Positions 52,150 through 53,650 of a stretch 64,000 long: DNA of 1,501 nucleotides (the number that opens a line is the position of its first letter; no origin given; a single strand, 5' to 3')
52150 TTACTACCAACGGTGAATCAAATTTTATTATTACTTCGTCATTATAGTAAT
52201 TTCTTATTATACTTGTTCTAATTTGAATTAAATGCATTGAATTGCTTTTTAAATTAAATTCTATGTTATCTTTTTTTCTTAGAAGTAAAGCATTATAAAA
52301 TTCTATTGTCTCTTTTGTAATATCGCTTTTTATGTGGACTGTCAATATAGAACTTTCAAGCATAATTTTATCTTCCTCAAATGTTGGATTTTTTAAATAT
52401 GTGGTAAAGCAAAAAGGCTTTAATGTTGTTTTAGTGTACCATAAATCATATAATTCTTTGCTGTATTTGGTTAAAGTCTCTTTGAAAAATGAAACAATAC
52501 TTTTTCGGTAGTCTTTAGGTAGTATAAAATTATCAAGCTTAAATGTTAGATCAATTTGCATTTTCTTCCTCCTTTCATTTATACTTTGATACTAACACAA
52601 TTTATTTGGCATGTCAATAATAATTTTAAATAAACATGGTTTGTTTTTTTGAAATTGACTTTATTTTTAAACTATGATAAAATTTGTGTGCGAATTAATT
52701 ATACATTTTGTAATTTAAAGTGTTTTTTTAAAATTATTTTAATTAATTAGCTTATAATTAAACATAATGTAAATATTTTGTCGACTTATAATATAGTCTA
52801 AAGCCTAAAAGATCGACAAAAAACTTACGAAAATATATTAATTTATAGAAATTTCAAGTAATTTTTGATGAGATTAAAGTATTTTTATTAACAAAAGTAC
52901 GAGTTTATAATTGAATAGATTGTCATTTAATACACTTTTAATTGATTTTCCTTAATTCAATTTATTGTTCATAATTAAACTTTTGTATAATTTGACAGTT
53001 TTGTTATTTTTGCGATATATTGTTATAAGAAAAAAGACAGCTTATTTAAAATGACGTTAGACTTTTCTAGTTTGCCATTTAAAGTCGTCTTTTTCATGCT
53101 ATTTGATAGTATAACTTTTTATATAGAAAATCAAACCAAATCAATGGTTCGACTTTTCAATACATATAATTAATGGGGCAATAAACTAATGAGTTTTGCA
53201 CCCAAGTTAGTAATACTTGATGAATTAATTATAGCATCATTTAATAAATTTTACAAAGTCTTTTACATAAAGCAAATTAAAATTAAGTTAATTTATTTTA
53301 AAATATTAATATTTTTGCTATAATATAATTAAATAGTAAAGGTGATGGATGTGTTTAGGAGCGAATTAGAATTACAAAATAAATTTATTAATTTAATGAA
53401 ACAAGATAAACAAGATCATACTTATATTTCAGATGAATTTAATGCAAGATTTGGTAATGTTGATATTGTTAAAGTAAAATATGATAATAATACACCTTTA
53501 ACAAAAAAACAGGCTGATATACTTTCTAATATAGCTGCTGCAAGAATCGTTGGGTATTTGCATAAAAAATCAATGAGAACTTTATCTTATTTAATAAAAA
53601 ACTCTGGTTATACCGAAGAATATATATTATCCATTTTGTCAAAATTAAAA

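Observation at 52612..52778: Degenerate mini-CRISPR whose pseudo-spacer matches the cas6 promoter next to CCA: candidate CreR-like Cas autoregulator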

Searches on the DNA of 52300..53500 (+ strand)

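Call 72: search_dna_similar(query=window:52640-52800:+, collection=phages, mode=distant, max_evalue=1, max_rows=15)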
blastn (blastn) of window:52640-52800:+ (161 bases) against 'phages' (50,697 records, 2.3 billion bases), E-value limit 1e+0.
Records with a match: 7; places in all: 7; records where one place covers at least 80% of the query: 0.
Best place of each record, by identity: 80-90% 6; 60-80% 1.
By first word of the organism name: Listeria 4; Staphylococcus 1; Bacillus 1; Microviridae 1.
By host as written in the record: Listeria monocytogenes 4; Staphylococcus aureus 1; Bacillus cereus 1; - 1.
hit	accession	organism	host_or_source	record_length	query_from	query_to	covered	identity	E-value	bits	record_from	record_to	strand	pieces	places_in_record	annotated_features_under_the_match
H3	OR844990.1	Staphylococcus phage SA 1306 Kay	Staphylococcus aureus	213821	95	155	38%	73.8%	5e-1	39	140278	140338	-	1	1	record has no annotation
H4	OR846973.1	Listeria phage LM 4-11-1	Listeria monocytogenes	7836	2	44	27%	82.2%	1e-1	42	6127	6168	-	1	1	record has no annotation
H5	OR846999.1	Listeria phage LM 4-11-1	Listeria monocytogenes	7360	2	44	27%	82.2%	1e-1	42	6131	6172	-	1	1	record has no annotation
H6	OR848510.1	Listeria phage LM 4-14-1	Listeria monocytogenes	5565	2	44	27%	82.2%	1e-1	42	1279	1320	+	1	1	record has no annotation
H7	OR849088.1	Listeria phage LM 4-14-1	Listeria monocytogenes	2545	2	44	27%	82.2%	1e-1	42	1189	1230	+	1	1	record has no annotation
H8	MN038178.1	Bacillus phage Beyonphe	Bacillus cereus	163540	1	36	22%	86.1%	5e-1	40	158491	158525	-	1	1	none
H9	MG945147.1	Microviridae sp.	pig feces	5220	15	46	20%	87.5%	1e-1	41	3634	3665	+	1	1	none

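Call 83: search_rna_families(source=window, start=52300, end=53500, threshold=evalue, max_evalue=1)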
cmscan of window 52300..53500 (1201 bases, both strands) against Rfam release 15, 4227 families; matches with E-value up to 1: 0.
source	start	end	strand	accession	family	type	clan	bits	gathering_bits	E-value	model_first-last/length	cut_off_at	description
